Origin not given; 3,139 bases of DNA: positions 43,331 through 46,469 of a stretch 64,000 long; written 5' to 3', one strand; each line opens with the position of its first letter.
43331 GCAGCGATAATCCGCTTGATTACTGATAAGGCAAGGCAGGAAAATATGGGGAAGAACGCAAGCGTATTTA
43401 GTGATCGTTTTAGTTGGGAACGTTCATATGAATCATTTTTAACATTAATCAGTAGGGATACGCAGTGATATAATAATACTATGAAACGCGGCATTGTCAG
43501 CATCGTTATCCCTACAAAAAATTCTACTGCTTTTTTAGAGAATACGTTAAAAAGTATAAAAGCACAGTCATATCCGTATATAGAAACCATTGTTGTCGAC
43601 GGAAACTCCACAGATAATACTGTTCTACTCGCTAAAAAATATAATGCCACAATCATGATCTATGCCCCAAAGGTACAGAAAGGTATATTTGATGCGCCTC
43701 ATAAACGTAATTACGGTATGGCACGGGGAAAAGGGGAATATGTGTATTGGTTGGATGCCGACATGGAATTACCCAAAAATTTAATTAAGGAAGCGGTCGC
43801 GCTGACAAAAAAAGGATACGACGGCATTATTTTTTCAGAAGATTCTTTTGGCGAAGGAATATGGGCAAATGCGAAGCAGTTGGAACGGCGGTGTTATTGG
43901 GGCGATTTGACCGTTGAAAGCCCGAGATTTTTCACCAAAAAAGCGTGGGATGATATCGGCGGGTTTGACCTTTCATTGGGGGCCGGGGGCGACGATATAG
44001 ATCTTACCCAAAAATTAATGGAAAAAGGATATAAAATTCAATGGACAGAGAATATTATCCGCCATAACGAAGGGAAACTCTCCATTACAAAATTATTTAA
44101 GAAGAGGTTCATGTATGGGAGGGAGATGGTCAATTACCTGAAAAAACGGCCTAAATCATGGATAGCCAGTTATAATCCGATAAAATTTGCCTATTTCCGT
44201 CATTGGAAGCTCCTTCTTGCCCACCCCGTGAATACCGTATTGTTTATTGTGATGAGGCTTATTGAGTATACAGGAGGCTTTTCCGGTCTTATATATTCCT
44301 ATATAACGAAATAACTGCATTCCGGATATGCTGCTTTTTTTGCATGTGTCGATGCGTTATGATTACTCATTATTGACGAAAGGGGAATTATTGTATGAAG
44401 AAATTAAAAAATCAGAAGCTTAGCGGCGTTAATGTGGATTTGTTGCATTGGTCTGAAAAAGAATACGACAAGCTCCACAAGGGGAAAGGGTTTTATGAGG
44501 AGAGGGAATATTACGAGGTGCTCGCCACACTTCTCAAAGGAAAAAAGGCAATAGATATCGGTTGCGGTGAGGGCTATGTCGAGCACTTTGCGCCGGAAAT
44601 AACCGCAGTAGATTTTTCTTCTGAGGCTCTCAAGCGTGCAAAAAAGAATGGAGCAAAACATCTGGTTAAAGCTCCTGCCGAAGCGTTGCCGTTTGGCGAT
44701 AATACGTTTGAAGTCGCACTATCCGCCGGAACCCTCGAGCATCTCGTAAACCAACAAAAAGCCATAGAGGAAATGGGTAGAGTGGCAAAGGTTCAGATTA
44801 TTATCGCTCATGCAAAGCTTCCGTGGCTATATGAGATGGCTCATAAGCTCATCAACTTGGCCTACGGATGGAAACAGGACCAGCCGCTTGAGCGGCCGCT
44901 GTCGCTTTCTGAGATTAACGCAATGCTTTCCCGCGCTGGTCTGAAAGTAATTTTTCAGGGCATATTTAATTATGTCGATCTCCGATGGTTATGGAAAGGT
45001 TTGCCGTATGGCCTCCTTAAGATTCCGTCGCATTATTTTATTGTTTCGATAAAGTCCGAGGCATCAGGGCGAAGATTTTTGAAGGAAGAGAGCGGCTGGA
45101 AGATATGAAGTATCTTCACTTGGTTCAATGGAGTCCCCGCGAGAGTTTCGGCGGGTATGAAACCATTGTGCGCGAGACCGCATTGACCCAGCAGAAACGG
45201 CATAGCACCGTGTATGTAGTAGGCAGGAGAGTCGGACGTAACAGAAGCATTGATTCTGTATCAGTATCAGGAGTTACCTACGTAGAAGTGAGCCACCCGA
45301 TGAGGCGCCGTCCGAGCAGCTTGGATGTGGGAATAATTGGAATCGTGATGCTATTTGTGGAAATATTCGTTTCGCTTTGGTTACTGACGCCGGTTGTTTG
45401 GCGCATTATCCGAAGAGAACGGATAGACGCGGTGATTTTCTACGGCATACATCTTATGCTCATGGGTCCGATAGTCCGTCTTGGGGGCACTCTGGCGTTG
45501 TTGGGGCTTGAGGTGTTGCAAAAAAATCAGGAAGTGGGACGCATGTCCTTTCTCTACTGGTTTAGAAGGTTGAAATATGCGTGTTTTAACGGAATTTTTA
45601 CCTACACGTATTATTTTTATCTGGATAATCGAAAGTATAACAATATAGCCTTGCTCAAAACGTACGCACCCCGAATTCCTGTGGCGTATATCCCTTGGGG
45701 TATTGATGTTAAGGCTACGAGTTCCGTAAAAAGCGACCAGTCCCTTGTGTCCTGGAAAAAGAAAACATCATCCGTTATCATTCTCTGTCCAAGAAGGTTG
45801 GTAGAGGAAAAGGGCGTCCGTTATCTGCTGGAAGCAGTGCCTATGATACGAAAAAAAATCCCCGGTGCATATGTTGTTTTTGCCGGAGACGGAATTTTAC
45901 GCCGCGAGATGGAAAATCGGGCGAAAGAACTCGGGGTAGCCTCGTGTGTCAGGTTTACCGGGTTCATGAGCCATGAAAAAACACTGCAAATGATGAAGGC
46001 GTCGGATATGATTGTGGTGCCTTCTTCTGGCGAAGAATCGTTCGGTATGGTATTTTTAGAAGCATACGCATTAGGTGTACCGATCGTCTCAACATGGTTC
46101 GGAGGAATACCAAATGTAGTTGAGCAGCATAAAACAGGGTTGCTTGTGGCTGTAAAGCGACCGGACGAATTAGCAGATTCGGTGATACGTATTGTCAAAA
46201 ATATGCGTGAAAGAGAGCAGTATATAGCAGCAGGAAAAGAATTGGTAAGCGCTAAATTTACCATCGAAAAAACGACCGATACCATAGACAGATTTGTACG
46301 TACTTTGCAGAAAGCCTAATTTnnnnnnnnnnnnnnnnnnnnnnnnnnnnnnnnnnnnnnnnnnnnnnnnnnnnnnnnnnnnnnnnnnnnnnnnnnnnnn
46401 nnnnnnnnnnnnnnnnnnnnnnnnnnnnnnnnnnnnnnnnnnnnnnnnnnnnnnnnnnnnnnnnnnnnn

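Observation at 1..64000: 64-kb glycosylation supercluster with ~18 GT-C-type membrane enzymes in at least 5 paralogous families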

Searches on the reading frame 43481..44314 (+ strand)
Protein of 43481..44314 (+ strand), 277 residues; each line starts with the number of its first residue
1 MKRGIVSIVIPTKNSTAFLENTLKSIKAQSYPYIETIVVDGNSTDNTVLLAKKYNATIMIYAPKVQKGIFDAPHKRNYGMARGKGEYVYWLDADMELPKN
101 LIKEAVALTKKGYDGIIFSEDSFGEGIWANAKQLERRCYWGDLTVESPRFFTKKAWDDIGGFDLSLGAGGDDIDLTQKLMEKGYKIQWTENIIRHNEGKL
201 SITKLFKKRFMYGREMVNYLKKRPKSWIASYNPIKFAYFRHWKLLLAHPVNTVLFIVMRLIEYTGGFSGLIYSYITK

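Call 8: search_protein_families(library=pfam, proteins=[window:43481-44314:+], max_evalue=0.01)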
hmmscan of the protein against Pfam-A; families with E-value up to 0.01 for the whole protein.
window:43481-44314:+ (277 aa): 5 families
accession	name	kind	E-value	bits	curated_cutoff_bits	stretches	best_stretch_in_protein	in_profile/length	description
PF00535.33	Glycos_transf_2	-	1.9e-23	83.7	23.3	1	7-154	1-142/168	Glycosyl transferase family 2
PF10111.15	Glyco_tranf_2_2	-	2.5e-10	40.8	27.3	1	7-95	1-92/276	Glycosyltransferase like family 2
PF13641.12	Glyco_tranf_2_3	-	6.8e-09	36.5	27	1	6-113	3-116/230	Glycosyltransferase like family 2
PF13632.12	Glyco_trans_2_3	-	4.5e-08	33.6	27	1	149-273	77-186/198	Glycosyl transferase family group 2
PF02709.20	Glyco_transf_7C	-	0.0032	17.5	23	1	151-191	26-67/78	N-terminal domain of galactosyltransferase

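Call 17: search_protein_families(library=ncbifam, proteins=[window:43481-44314:+], max_evalue=0.01)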
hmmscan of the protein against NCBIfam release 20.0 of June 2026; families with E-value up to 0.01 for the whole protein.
window:43481-44314:+ (277 aa): 25 families
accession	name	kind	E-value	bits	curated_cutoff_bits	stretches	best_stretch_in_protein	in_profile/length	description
TIGR04283.1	glyco_like_mftF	equivalog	5.6e-16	58.8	182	1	6-222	1-211/221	TIGR04283 family arsenosugar biosynthesis glycosyltransferase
NF041875.1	EPS_EpsD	equivalog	5.8e-16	58.8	370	2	6-113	1-108/325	exopolysaccharide biosynthesis glycosyltransferase EpsD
TIGR03965.1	mycofact_glyco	equivalog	7e-15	54.8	280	2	6-100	76-170/467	mycofactocin biosynthesis glycosyltransferase MftF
NF007482.0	PRK10073.1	equivalog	2.8e-13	49.6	423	1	5-109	7-110/334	glycosyltransferase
NF047683.1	TeichurnBiosyTuaG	equivalog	1.1e-12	48.1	400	1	3-111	5-113/252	teichuronic acid biosynthesis protein TuaG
NF038299.1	EPS_HpsN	equivalog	2e-11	43.4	425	1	5-106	2-103/317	hormogonium polysaccharide biosynthesis glycosyltransferase HpsN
NF050050.1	ProtGlycPglI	equivalog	3.3e-11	43.1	500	1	5-117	3-116/306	GalNAc(5)-diNAcBac-PP-undecaprenol beta-1,3-glucosyltransferase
NF045692.1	OglycostaseCruG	equivalog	1.9e-09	37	600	1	4-116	41-160/386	2'-O-glycosyltransferase CruG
TIGR03937.1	PgaC_IcaA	equivalog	3.7e-09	36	422.3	1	5-100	46-141/407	poly-beta-1,6-N-acetyl-D-glucosamine synthase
TIGR03111.1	glyc2_xrt_Gpos1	hypoth_equivalog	1.7e-07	30.4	363.95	1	6-107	51-154/439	TIGR03111 family XrtG-associated glycosyltransferase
NF038302.1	EPS_HpsE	equivalog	2.3e-07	30.1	300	1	7-111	4-113/307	hormogonium polysaccharide biosynthesis glycosyltransferase HpsE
NF010496.0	PRK13915.1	equivalog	2.9e-07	29.9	262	1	5-99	32-131/307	glucosyl-3-phosphoglycerate synthase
TIGR03469.1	HpnB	hypoth_equivalog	2.7e-06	26.6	379.25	1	6-68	46-116/386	hopene-associated glycosyltransferase HpnB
TIGR04182.1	glyco_TIGR04182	equivalog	5.5e-06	26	325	1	6-61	2-55/293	S-layer glycoprotein N-glycosyltransferase AglJ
NF007453.0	PRK10018.1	equivalog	4.6e-05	23.2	382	1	3-108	5-110/280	colanic acid biosynthesis glycosyltransferase WcaA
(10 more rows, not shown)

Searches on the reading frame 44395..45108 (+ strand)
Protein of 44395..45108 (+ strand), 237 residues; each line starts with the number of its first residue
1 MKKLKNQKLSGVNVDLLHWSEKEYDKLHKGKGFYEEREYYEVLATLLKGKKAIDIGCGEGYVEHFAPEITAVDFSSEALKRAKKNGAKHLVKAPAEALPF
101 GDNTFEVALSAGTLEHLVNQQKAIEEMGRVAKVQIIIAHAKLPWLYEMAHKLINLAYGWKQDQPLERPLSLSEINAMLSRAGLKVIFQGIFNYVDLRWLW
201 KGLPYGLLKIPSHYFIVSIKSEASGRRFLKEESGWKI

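Call 8: search_protein_families(library=pfam, proteins=[window:44395-45108:+], max_evalue=0.01)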
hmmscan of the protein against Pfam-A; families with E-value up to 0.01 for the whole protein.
window:44395-45108:+ (237 aa): 8 families
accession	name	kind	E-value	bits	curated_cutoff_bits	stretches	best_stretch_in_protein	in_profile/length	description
PF08241.18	Methyltransf_11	-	3.2e-16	60.2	21.2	1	53-132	1-88/95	Methyltransferase domain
PF13847.12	Methyltransf_31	-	4.1e-15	56.2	27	1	48-143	3-113/145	Methyltransferase domain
PF13649.12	Methyltransf_25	-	1.5e-12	48.5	27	1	53-132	2-94/97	Methyltransferase domain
PF13489.12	Methyltransf_23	-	7.1e-09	36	27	1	42-186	16-162/164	Methyltransferase domain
PF08242.18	Methyltransf_12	-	1.7e-07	32.3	30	1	53-132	1-93/98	Methyltransferase domain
PF01209.24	Ubie_methyltran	-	3e-05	23.9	20.1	1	41-133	40-145/233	ubiE/COQ5 methyltransferase family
PF07021.18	MetW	-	0.00042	20.4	21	1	39-138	4-108/193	Methionine biosynthesis protein MetW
PF05175.20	MTS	-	0.0014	18.7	23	1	48-95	31-83/170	Methyltransferase small domain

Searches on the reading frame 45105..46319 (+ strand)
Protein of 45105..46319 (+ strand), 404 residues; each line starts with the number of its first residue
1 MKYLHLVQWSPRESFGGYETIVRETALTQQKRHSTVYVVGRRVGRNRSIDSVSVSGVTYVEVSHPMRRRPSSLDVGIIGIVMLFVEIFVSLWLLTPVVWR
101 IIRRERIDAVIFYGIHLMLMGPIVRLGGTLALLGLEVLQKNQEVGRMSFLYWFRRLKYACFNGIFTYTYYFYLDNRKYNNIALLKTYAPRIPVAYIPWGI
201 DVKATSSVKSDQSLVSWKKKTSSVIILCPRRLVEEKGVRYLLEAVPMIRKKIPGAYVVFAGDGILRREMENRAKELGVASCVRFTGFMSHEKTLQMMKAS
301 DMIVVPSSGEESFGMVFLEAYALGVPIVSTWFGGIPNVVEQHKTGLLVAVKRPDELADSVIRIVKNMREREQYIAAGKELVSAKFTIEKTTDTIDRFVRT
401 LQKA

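Call 8: search_protein_families(library=pfam, proteins=[window:45105-46319:+], max_evalue=0.01)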
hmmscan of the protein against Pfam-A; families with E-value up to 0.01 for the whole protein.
window:45105-46319:+ (404 aa): 5 families
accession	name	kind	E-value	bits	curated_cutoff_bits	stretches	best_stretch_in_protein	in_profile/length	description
PF00534.26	Glycos_transf_1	-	2.3e-38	131.9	26.4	1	217-379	9-171/172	Glycosyl transferases group 1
PF13692.12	Glyco_trans_1_4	-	5.5e-33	114.7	27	1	225-366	3-142/142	Glycosyl transferases group 1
PF13524.12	Glyco_trans_1_2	-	3.8e-06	27.3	25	1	274-394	27-142/144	Glycosyl transferase-like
PF20706.3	GT4-conflict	-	2.9e-05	23.7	26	1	221-380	197-371/385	Family 4 Glycosyltransferase in conflict systems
PF02350.25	Epimerase_2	-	0.0029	17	30.6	1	212-366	173-319/347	UDP-N-acetylglucosamine 2-epimerase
